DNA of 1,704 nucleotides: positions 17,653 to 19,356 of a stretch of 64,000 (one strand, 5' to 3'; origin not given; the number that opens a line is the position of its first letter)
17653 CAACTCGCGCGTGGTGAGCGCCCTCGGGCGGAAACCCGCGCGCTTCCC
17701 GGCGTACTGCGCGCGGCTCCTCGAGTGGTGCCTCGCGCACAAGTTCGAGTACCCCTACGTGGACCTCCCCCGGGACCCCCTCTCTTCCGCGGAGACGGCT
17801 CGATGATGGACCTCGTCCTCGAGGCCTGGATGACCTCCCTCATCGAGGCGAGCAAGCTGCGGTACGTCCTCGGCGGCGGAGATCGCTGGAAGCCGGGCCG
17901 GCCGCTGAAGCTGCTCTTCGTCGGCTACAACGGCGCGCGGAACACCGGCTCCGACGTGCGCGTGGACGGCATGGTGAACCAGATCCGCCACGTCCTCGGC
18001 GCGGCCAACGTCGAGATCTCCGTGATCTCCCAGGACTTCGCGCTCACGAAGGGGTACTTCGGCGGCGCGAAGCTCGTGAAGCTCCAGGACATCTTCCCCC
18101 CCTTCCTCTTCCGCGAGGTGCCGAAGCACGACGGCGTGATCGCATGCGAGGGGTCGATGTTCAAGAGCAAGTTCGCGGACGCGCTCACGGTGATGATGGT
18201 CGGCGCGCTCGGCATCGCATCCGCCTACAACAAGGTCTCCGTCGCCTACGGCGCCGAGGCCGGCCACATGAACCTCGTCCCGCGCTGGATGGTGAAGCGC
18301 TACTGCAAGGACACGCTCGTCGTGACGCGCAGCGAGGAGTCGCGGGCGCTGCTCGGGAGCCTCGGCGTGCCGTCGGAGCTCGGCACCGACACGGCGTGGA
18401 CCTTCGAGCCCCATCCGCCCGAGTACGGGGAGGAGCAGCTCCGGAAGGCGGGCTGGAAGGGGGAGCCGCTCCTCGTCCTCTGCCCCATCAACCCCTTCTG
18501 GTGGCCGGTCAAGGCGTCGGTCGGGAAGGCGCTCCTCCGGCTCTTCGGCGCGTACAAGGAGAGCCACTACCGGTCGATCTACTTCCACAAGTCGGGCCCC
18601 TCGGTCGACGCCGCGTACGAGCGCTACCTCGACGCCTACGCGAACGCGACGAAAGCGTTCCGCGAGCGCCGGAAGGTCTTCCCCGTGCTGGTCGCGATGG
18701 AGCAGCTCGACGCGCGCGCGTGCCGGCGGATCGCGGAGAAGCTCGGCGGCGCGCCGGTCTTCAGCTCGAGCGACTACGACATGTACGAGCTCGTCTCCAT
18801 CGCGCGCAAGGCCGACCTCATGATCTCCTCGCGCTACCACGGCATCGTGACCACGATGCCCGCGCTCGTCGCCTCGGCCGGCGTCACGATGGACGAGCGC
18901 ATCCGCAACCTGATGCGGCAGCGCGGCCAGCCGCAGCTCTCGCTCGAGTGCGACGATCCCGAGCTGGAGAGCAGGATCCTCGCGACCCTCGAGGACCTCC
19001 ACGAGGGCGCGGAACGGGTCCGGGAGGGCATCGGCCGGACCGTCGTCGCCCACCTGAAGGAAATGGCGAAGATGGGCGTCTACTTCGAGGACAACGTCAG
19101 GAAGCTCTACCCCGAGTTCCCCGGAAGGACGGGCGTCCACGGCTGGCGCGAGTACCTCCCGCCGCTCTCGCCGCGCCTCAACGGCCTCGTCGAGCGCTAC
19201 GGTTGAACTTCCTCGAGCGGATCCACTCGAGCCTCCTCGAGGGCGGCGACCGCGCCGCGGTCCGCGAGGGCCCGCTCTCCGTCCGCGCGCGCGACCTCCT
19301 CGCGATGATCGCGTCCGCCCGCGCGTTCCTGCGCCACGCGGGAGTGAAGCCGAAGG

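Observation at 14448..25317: Ten-gene translationally coupled lipid operon with dedicated ACP, two acyl-AMP ligases, two fatty-acyl reductases, a lipid kinase and PlsC: candidate ether-lipid / fatty-alcohol lipid pathway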

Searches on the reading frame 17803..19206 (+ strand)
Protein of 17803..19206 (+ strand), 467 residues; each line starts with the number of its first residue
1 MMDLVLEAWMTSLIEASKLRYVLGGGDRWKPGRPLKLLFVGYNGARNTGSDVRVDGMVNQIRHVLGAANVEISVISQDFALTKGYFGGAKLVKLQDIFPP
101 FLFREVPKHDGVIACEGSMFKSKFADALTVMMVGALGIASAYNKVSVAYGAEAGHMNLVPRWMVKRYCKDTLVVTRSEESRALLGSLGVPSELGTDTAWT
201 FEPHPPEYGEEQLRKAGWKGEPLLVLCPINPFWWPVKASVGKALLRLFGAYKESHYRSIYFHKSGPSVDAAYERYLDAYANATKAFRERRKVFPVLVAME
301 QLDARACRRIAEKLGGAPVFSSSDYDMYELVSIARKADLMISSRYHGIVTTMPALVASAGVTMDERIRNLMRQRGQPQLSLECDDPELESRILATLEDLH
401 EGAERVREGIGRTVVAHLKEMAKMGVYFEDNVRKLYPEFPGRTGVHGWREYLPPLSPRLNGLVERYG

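Call 6: search_protein_families(library=pfam, proteins=[window:17803-19206:+], max_evalue=0.01)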
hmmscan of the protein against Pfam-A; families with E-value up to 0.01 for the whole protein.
window:17803-19206:+ (467 aa): 1 family
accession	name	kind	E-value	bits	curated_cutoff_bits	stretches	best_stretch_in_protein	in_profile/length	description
PF04230.19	PS_pyruv_trans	-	1.2e-08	35.7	25.3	1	159-350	111-265/280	Polysaccharide pyruvyl transferase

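Call 7: search_protein_families(library=ncbifam, proteins=[window:17803-19206:+], max_evalue=0.001)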
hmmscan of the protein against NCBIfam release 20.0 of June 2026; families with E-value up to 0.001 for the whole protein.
window:17803-19206:+ (467 aa): 1 family
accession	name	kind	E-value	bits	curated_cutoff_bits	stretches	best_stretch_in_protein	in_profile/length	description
TIGR03609.1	S_layer_CsaB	equivalog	7.4e-21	74.8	213.1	1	37-382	2-297/301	polysaccharide pyruvyl transferase CsaB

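Call 13: find_encoding_contigs(protein=window:17803-19206:+, flank=10000, max_places=6)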
Protein window:17803-19206:+ (467 aa): 7 contigs read that carry it; 4 places shown.
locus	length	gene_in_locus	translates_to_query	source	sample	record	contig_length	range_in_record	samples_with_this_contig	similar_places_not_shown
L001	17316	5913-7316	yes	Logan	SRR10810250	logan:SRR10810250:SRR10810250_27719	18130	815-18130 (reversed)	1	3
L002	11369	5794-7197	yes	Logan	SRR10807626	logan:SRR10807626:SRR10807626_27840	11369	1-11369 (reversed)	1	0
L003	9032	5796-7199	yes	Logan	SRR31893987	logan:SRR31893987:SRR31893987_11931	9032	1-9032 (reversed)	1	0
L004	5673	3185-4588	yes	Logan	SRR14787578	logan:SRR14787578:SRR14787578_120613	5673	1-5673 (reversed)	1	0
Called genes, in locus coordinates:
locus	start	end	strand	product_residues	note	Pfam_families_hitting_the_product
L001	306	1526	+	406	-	PF00160:Pro_isomerase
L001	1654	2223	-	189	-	PF13489:Methyltransf_23, PF01209:Ubie_methyltran, PF13847:Methyltransf_31, PF08241:Methyltransf_11, PF08242:Methyltransf_12, PF13649:Methyltransf_25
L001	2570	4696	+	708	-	PF12710:HAD, PF01370:Epimerase (weak), PF07993:NAD_binding_4, PF03015:Sterile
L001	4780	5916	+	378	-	PF01073:3Beta_HSD, PF01370:Epimerase, PF07993:NAD_binding_4, PF16363:GDP_Man_Dehyd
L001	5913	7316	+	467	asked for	PF04230:PS_pyruv_trans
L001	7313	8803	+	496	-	PF00501:AMP-binding, PF23562:AMP-binding_C_3 (weak)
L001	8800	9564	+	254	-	PF00378:ECH_1, PF16113:ECH_2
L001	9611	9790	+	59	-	-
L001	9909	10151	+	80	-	PF00550:PP-binding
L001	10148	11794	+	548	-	PF00501:AMP-binding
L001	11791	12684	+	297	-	PF00781:DAGK_cat, PF19279:YegS_C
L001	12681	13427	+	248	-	PF01553:Acyltransferase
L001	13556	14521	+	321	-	-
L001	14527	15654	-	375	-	PF01264:Chorismate_synt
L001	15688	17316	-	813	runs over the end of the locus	?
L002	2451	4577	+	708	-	PF12710:HAD, PF01370:Epimerase (weak), PF07993:NAD_binding_4, PF03015:Sterile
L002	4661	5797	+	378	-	PF01073:3Beta_HSD, PF01370:Epimerase, PF07993:NAD_binding_4, PF16363:GDP_Man_Dehyd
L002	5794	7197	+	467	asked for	PF04230:PS_pyruv_trans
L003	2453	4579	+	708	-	PF12710:HAD, PF01370:Epimerase (weak), PF07993:NAD_binding_4, PF03015:Sterile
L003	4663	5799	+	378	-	PF01073:3Beta_HSD, PF01370:Epimerase, PF07993:NAD_binding_4, PF16363:GDP_Man_Dehyd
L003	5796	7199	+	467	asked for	PF04230:PS_pyruv_trans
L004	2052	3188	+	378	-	PF01073:3Beta_HSD, PF01370:Epimerase, PF07993:NAD_binding_4, PF16363:GDP_Man_Dehyd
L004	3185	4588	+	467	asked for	PF04230:PS_pyruv_trans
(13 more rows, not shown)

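Call 14: find_homologous_proteins(query=window:17803-19206:+)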
Query window:17803-19206:+ (467 aa): 7817 proteins with E <= 0.001 among 8000 candidates; the best 120 are listed.
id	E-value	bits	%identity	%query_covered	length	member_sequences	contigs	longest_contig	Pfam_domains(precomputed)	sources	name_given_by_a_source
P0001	0.0e+0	1028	95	100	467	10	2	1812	PF04230.20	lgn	-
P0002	1.9e-281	952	87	100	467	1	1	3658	PF04230.20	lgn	-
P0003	6.5e-280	947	86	100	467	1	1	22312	PF04230.20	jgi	jgi:polysaccharide pyruvyl transferase WcaK-like protein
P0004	3.7e-274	928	86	100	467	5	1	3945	PF04230.20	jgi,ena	-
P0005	3.2e-273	924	85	100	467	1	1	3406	PF04230.20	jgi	jgi:polysaccharide pyruvyl transferase WcaK-like protein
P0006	1.2e-271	919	84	100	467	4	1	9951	PF04230.20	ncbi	-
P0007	1.6e-271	919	85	100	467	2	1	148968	PF04230.20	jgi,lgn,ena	-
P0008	3.6e-267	905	85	98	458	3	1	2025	PF04230.20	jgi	jgi:polysaccharide pyruvyl transferase WcaK-like protein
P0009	1.1e-265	900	82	100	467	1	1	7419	PF04230.20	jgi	jgi:polysaccharide pyruvyl transferase WcaK-like protein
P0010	7.4e-248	841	77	100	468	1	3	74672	PF04230.20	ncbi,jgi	ncbi:MAG: polysaccharide pyruvyl transferase family protein [Planctomycetota bacterium]|jgi:polysacc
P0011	5.9e-247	838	78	100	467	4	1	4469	PF04230.20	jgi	-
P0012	2.2e-244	829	76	100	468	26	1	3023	PF04230.20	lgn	-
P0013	4.3e-244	828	76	100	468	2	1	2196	-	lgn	-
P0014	1.1e-233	794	73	100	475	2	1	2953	PF04230.20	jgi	jgi:polysaccharide pyruvyl transferase WcaK-like protein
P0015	8.7e-221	752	71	99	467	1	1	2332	-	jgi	jgi:polysaccharide pyruvyl transferase WcaK-like protein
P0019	9.5e-215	732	69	100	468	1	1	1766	PF04230.20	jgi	jgi:polysaccharide pyruvyl transferase WcaK-like protein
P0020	5.8e-211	719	67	100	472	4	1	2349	PF04230.20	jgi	-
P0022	7.0e-210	716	66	100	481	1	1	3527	PF04230.20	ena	-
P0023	1.0e-208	712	66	100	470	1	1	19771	PF04230.20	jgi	jgi:hypothetical protein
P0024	1.3e-208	712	67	100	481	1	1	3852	PF04230.20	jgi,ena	jgi:polysaccharide pyruvyl transferase WcaK-like protein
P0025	2.5e-208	711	65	100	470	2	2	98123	PF04230.20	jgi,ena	-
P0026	2.6e-208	710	65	100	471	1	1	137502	PF04230.20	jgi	jgi:polysaccharide pyruvyl transferase WcaK-like protein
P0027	4.0e-208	710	65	100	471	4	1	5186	PF04230.20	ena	-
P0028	9.4e-208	709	66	100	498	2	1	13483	PF04230.20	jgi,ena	-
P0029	1.2e-207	708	66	100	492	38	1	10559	PF04230.20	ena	-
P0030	1.2e-207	708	66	100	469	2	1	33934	PF04230.20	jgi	-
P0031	1.6e-207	708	66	100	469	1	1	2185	PF04230.20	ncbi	-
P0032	3.7e-207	707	66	100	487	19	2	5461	PF04230.20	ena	-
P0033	5.0e-207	706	65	100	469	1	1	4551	PF04230.20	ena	-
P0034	6.5e-207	706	67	100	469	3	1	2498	PF04230.20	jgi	-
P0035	6.6e-207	706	66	100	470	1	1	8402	PF04230.20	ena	-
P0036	7.9e-207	706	65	100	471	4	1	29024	PF04230.20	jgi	jgi:polysaccharide pyruvyl transferase WcaK-like protein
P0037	1.0e-206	705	65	100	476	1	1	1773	PF04230.20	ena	-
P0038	3.4e-206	704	66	100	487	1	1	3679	PF04230.20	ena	-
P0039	4.3e-206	703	67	99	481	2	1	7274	PF04230.20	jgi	-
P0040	1.1e-205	702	65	100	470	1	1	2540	PF04230.20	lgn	-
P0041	1.7e-205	701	66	100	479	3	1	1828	PF04230.20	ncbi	-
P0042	2.1e-205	701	64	100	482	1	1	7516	PF04230.20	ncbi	-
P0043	2.1e-205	701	66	100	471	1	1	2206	PF04230.20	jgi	-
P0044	2.9e-205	700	65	100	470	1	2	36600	PF04230.20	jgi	jgi:polysaccharide pyruvyl transferase WcaK-like protein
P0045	3.7e-205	700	65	100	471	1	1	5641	PF04230.20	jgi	jgi:polysaccharide pyruvyl transferase WcaK-like protein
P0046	4.0e-205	700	66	100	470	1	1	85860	PF04230.20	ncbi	-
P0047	4.0e-205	700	65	99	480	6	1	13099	PF04230.20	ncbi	-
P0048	4.4e-205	700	65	100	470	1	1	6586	PF04230.20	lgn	-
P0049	5.3e-205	700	66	100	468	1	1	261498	PF04230.20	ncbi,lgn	-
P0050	6.5e-205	699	64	100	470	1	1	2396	PF04230.20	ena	-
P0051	6.7e-205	699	65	100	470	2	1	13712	PF04230.20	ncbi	ncbi:MAG: polysaccharide pyruvyl transferase family protein [Candidatus Acidiferrales bacterium]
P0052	7.8e-205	699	66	99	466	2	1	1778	PF04230.20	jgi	-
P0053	1.4e-204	698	66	100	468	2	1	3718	PF04230.20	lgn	-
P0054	1.5e-204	698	65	100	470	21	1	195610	PF04230.20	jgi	-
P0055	1.7e-204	698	65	100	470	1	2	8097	PF04230.20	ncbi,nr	ncbi:MAG: polysaccharide pyruvyl transferase family protein [Blastocatellia bacterium]|nr:polysaccha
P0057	2.2e-204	698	66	100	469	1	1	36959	PF04230.20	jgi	jgi:polysaccharide pyruvyl transferase WcaK-like protein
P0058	3.2e-204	697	65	100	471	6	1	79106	PF04230.20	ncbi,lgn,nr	ncbi:MAG: polysaccharide pyruvyl transferase family protein [Acidobacteria bacterium]|nr:polysacchar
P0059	3.4e-204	697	64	100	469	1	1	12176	PF04230.20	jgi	jgi:polysaccharide pyruvyl transferase WcaK-like protein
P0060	5.0e-204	696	64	100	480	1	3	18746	PF04230.20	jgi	jgi:polysaccharide pyruvyl transferase WcaK-like protein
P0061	5.0e-204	696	64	100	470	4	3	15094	PF04230.20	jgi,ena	-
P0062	5.3e-204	696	65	100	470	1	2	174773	PF04230.20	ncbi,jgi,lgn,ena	-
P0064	1.2e-203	695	66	100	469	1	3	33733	PF04230.20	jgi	jgi:polysaccharide pyruvyl transferase WcaK-like protein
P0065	1.2e-203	695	63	100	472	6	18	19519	PF04230.20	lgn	-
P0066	1.3e-203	695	65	100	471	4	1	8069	PF04230.20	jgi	jgi:polysaccharide pyruvyl transferase WcaK-like protein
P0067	1.7e-203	695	65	100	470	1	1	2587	PF04230.20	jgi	jgi:polysaccharide pyruvyl transferase WcaK-like protein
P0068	1.9e-203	694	64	100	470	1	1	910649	PF04230.20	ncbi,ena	-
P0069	2.0e-203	694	65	99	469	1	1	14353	PF04230.20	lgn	-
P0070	2.2e-203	694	65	100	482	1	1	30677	PF04230.20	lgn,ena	-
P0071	2.2e-203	694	66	100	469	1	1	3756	PF04230.20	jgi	jgi:polysaccharide pyruvyl transferase WcaK-like protein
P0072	2.5e-203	694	63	100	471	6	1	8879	PF04230.20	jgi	jgi:polysaccharide pyruvyl transferase WcaK-like protein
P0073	2.8e-203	694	64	100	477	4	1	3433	PF04230.20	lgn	-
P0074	4.0e-203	693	65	100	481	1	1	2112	PF04230.20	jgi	jgi:polysaccharide pyruvyl transferase WcaK-like protein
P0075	4.3e-203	693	64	100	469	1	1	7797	PF04230.20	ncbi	-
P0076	4.3e-203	693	64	100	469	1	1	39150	PF04230.20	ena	-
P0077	5.4e-203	693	64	100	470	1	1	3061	PF04230.20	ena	-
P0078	6.0e-203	693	64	100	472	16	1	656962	PF04230.20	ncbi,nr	ncbi:MAG: polysaccharide pyruvyl transferase family protein [Acidobacteria bacterium]|nr:polysacchar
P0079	6.1e-203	693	64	100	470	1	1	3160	PF04230.20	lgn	-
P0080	7.3e-203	693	66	100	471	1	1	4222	PF04230.20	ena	-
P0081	9.9e-203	692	65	100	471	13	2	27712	PF04230.20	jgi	jgi:polysaccharide pyruvyl transferase WcaK-like protein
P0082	1.0e-202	692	64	100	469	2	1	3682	PF04230.20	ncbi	-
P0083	1.0e-202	692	64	100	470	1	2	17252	PF04230.20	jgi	jgi:polysaccharide pyruvyl transferase WcaK-like protein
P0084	1.4e-202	692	64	100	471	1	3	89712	PF04230.20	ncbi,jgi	jgi:polysaccharide pyruvyl transferase WcaK-like protein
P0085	1.5e-202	691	64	100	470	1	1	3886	PF04230.20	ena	-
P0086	1.6e-202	691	66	100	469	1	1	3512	PF04230.20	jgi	jgi:polysaccharide pyruvyl transferase WcaK-like protein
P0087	1.6e-202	691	65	100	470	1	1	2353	PF04230.20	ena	-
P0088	2.2e-202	691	64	100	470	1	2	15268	PF04230.20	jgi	jgi:polysaccharide pyruvyl transferase WcaK-like protein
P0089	2.2e-202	691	65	100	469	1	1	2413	PF04230.20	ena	-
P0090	2.2e-202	691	64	99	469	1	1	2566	PF04230.20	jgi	jgi:polysaccharide pyruvyl transferase WcaK-like protein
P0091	2.2e-202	691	64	99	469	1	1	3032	PF04230.20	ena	-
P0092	3.1e-202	690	64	100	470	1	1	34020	PF04230.20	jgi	jgi:polysaccharide pyruvyl transferase WcaK-like protein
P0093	3.2e-202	690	66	100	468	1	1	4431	PF04230.20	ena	-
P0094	3.3e-202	690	65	100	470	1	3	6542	PF04230.20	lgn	-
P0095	3.3e-202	690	65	100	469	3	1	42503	PF04230.20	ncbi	-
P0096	3.3e-202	690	65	100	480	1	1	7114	PF04230.20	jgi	-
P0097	3.4e-202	690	65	100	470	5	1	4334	PF04230.20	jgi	-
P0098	3.5e-202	690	64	100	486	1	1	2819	PF04230.20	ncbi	-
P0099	4.2e-202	690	66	100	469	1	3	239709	PF04230.20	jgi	jgi:polysaccharide pyruvyl transferase WcaK-like protein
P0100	4.2e-202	690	65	100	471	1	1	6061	PF04230.20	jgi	jgi:polysaccharide pyruvyl transferase WcaK-like protein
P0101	4.4e-202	690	64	100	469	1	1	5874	PF04230.20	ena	-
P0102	4.8e-202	690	65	100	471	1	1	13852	PF04230.20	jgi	-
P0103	5.4e-202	690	64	100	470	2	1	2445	PF04230.20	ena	-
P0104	5.5e-202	690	64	100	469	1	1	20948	PF04230.20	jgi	-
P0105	6.3e-202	689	65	100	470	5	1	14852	PF04230.20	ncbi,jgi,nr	ncbi:MAG TPA: polysaccharide pyruvyl transferase family protein [Blastocatellia bacterium]|jgi:polys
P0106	6.3e-202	689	64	100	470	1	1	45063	PF04230.20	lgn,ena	-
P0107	6.5e-202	689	64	99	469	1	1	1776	PF04230.20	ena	-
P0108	6.6e-202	689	64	100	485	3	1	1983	PF04230.20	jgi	jgi:polysaccharide pyruvyl transferase WcaK-like protein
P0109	6.7e-202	689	64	100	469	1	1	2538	PF04230.20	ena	-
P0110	6.9e-202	689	65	100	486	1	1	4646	PF04230.20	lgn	-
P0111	7.8e-202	689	65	100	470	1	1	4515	PF04230.20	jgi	-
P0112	9.0e-202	689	64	100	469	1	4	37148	PF04230.20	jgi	jgi:polysaccharide pyruvyl transferase WcaK-like protein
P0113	1.5e-201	688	64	100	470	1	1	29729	PF04230.20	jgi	jgi:polysaccharide pyruvyl transferase WcaK-like protein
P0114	1.9e-201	688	64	100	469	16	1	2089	PF04230.20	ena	-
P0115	2.1e-201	688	65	100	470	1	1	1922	PF04230.20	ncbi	ncbi:MAG: polysaccharide pyruvyl transferase family protein [Planctomycetota bacterium]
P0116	2.2e-201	688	64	100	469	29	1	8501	PF04230.20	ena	-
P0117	2.2e-201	688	64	100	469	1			PF04230.20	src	-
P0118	2.5e-201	687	63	100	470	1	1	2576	PF04230.20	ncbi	-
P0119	2.6e-201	687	65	100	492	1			PF04230.20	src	-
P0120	2.9e-201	687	65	100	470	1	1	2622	PF04230.20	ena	-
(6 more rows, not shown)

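Call 15: find_encoding_contigs(protein=P0078, flank=10000, max_places=2)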
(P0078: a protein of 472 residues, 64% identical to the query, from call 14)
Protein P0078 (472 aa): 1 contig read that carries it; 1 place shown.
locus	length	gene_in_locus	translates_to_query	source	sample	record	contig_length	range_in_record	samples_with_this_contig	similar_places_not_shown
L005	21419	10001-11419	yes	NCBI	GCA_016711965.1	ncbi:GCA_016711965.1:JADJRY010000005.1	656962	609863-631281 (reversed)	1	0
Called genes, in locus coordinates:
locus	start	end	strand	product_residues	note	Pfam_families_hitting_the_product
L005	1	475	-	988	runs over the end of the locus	PF13426:PAS_9, PF00989:PAS, PF13426:PAS_9, PF00989:PAS, PF08448:PAS_4, PF13188:PAS_8, PF13426:PAS_9, PF00989:PAS, +12 more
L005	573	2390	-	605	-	PF00374:NiFeSe_Hases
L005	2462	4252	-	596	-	PF00374:NiFeSe_Hases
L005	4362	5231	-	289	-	PF14720:NiFe_hyd_SSU_C (faint), PF01058:Oxidored_q6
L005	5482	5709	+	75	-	-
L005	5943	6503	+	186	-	PF12710:HAD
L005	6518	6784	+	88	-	PF07993:NAD_binding_4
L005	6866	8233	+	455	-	PF07993:NAD_binding_4, PF03015:Sterile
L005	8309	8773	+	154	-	PF13858:DUF4199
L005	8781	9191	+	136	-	PF01370:Epimerase (weak), PF07993:NAD_binding_4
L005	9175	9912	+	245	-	PF07993:NAD_binding_4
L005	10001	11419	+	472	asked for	PF04230:PS_pyruv_trans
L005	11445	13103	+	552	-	PF00501:AMP-binding, PF23562:AMP-binding_C_3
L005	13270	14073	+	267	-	PF00378:ECH_1, PF16113:ECH_2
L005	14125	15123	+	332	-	PF00108:Thiolase_N, PF08545:ACP_syn_III, PF08541:ACP_syn_III_C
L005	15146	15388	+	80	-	PF00550:PP-binding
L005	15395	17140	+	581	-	PF00501:AMP-binding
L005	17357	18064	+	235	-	PF19279:YegS_C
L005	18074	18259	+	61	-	-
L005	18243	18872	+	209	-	PF01553:Acyltransferase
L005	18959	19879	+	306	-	-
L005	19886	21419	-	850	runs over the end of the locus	PF00501:AMP-binding, PF13193:AMP-binding_C (faint), PF00550:PP-binding, PF01553:Acyltransferase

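Call 16: find_encoding_contigs(protein=P0010, flank=10000, max_places=2)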
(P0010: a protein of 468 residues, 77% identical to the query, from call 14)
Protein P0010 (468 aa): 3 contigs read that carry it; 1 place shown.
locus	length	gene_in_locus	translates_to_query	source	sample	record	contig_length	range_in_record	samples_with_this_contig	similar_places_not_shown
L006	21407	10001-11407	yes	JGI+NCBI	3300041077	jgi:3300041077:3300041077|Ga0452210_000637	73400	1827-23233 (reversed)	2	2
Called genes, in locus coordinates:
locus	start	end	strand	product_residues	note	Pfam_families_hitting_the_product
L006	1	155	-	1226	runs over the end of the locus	PF04563:RNA_pol_Rpb2_1, PF04561:RNA_pol_Rpb2_2, PF04565:RNA_pol_Rpb2_3, PF10385:RNA_pol_Rpb2_45, PF00562:RNA_pol_Rpb2_6, PF04560:RNA_pol_Rpb2_7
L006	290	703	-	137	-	PF16320:Ribosomal_L12_N, PF00542:Ribosomal_L12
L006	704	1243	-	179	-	PF00466:Ribosomal_L10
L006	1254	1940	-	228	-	PF00687:Ribosomal_L1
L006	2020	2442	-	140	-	PF03946:Ribosomal_L11_N, PF00298:Ribosomal_L11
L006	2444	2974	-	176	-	PF02357:NusG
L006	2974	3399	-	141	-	PF00584:SecE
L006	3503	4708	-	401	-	PF00009:GTP_EFTU, PF03144:GTP_EFTU_D2, PF03143:GTP_EFTU_D3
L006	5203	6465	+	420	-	PF00160:Pro_isomerase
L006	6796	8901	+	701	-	PF12710:HAD, PF07993:NAD_binding_4, PF03015:Sterile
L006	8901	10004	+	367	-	PF01073:3Beta_HSD, PF01370:Epimerase, PF07993:NAD_binding_4, PF16363:GDP_Man_Dehyd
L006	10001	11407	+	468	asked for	PF04230:PS_pyruv_trans (weak)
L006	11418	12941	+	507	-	PF00501:AMP-binding, PF23562:AMP-binding_C_3 (weak)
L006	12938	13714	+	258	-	PF00378:ECH_1, PF16113:ECH_2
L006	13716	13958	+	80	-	PF00550:PP-binding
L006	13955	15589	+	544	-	PF00501:AMP-binding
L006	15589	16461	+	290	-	PF00781:DAGK_cat, PF19279:YegS_C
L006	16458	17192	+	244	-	PF01553:Acyltransferase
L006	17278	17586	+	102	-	-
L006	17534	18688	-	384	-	PF01264:Chorismate_synt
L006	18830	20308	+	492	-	PF15780:ASH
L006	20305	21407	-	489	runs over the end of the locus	PF04293:SpoVR, PF24755:SpoVR_C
